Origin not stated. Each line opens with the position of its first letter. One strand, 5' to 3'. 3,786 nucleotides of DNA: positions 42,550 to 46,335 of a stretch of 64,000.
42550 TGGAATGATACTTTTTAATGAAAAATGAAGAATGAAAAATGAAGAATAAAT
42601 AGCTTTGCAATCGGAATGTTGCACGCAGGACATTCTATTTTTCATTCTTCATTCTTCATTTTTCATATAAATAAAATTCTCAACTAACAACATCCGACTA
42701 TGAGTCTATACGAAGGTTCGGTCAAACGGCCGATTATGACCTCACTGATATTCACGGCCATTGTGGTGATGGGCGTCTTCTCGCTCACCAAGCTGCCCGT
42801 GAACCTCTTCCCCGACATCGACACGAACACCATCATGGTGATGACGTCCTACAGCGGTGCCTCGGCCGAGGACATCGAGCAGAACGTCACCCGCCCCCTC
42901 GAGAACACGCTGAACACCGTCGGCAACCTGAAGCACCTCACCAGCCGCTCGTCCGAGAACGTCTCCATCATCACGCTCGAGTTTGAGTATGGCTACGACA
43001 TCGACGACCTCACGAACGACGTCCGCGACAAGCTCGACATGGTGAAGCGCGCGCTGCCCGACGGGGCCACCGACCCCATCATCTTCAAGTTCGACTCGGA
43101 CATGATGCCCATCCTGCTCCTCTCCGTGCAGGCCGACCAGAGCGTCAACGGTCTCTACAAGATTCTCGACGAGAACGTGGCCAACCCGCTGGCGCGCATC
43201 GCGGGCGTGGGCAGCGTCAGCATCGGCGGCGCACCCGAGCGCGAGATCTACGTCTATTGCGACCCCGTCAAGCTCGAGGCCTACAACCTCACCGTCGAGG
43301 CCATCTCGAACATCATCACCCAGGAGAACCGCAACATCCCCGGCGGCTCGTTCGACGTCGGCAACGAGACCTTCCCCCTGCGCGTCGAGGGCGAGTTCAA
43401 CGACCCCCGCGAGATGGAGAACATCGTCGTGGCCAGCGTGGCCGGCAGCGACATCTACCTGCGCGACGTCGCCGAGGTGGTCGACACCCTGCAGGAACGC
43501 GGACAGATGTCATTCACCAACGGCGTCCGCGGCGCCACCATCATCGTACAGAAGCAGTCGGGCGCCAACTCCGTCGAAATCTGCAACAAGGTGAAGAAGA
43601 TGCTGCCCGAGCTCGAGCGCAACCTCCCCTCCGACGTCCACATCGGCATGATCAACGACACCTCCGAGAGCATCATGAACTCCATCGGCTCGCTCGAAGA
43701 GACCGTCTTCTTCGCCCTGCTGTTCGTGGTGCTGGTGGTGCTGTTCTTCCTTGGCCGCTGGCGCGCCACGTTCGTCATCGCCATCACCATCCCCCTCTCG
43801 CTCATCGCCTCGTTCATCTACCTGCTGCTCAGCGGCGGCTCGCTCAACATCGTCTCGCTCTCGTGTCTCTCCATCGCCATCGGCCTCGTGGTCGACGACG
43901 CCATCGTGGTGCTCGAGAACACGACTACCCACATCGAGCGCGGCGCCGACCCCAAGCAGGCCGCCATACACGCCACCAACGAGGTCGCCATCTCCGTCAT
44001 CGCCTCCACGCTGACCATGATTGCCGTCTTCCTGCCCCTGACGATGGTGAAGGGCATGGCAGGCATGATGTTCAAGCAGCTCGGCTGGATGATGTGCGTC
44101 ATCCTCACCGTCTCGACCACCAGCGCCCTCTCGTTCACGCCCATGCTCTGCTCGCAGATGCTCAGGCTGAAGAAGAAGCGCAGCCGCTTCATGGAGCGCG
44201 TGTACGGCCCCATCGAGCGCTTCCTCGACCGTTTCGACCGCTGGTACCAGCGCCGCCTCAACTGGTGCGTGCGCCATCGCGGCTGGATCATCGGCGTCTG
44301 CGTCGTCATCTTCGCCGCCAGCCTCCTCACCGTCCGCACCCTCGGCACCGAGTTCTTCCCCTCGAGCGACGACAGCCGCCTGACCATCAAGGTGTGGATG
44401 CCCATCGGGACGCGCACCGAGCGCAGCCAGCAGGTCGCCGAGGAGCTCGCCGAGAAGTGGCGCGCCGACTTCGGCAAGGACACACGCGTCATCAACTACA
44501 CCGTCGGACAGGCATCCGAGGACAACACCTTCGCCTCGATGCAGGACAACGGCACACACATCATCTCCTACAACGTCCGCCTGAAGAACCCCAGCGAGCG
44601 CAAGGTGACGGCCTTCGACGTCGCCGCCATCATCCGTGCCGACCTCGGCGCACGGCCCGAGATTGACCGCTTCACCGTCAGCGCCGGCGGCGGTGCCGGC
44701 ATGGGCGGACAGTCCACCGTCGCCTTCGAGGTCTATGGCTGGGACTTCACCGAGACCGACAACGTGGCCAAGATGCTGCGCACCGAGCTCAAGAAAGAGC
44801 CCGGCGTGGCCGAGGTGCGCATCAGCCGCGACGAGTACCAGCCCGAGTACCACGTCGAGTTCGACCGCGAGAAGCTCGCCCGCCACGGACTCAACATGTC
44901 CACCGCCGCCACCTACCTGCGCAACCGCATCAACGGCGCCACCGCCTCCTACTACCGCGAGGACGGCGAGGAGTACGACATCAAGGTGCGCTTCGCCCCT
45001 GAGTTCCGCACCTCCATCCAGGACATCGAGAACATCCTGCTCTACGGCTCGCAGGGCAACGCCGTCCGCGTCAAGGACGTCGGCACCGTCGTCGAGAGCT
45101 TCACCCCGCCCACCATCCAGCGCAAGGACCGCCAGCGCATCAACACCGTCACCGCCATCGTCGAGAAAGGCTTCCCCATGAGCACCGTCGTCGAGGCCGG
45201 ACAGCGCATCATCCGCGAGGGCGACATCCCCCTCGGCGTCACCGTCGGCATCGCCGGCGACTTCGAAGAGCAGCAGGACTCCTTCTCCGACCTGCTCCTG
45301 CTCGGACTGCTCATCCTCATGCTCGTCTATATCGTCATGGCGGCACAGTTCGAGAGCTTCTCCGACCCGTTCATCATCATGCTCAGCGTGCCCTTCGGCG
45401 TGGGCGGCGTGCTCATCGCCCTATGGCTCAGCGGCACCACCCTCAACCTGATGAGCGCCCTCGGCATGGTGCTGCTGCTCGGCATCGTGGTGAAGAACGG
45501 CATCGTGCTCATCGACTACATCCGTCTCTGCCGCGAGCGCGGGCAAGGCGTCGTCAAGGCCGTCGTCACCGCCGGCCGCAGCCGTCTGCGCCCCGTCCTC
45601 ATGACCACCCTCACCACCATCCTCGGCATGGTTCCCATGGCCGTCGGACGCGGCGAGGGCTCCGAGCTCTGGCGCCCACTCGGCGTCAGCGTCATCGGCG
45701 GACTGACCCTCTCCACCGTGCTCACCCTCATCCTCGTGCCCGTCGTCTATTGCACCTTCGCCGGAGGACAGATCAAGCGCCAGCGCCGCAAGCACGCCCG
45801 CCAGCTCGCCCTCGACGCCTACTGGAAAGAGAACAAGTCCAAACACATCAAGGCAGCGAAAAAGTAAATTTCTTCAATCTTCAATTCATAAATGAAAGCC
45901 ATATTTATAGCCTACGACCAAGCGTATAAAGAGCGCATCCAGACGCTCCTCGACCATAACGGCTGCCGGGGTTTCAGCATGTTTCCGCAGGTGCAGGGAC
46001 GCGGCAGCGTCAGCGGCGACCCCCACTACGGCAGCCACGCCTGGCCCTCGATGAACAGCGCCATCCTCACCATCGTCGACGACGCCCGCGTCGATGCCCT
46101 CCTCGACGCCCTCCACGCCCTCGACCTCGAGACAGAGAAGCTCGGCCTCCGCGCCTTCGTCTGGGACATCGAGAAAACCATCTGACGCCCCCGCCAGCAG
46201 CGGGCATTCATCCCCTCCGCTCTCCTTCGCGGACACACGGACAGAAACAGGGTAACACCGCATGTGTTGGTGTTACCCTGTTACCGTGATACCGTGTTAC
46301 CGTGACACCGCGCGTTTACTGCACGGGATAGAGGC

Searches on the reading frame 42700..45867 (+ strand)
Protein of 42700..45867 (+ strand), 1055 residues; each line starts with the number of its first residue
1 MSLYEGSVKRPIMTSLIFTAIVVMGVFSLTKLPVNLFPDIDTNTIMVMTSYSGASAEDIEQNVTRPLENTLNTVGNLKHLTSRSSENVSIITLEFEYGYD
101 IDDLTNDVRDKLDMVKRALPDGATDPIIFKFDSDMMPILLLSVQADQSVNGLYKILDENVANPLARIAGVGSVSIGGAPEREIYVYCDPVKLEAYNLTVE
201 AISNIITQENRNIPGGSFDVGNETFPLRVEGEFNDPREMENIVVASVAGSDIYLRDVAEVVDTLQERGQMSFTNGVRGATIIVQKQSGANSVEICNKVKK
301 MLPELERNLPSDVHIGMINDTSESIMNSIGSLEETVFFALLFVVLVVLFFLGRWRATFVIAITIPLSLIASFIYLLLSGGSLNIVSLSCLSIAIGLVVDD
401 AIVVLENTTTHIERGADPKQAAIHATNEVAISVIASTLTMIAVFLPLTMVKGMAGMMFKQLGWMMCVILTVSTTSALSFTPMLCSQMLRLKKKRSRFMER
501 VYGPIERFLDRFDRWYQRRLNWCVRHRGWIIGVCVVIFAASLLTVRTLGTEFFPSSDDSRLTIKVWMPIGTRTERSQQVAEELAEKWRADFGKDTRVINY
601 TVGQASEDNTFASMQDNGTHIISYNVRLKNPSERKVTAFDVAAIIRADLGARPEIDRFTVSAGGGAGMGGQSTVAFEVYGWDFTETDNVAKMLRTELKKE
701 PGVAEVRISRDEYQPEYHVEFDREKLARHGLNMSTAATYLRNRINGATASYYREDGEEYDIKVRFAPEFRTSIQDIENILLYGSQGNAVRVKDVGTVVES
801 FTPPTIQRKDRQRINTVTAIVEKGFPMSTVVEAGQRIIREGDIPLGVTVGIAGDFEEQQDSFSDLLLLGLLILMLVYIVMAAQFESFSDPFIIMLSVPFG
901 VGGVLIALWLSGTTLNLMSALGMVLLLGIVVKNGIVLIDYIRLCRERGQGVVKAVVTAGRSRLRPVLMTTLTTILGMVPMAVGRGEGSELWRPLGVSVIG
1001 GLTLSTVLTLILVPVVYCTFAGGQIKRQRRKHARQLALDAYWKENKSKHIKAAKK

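Call 11: search_protein_families(library=pfam, proteins=[window:42700-45867:+], max_evalue=0.01)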
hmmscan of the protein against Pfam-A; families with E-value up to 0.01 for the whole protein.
window:42700-45867:+ (1055 aa): 2 families
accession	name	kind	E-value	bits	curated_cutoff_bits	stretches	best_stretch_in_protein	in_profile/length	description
PF00873.25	ACR_tran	-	8.2e-260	865.1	28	1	6-1020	4-1020/1021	AcrB/AcrD/AcrF family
PF03176.21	MMPL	-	1.4e-16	60.8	20.5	2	314-490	126-305/333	MMPL family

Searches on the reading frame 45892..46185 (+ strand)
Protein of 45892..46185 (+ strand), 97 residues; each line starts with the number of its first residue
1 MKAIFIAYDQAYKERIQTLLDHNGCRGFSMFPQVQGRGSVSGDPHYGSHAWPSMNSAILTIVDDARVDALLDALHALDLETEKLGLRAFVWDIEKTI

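Call 10: search_protein_families(library=pfam, proteins=[window:45892-46185:+], max_evalue=0.01)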
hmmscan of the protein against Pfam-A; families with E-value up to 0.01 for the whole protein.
window:45892-46185:+ (97 aa): 1 family
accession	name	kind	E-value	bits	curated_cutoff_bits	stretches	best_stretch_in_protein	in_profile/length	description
PF00543.27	P-II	-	2e-06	28.5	25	1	1-96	1-95/102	Nitrogen regulatory protein P-II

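Call 38: find_encoding_contigs(protein=window:45892-46185:+, flank=10000, max_places=10)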
Protein window:45892-46185:+ (97 aa): 1 contig read that carries it; 1 place shown.
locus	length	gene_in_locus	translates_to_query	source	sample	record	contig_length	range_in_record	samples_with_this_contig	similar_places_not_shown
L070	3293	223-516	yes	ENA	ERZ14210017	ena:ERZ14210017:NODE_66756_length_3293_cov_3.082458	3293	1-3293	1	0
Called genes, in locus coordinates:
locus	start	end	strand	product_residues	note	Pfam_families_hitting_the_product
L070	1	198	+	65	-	?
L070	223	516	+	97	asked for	PF00543:P-II (weak)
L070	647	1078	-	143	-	PF18291:HU-HIG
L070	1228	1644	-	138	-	PF18291:HU-HIG, PF00216:Bac_DNA_binding (weak)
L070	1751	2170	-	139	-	PF18291:HU-HIG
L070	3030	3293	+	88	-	?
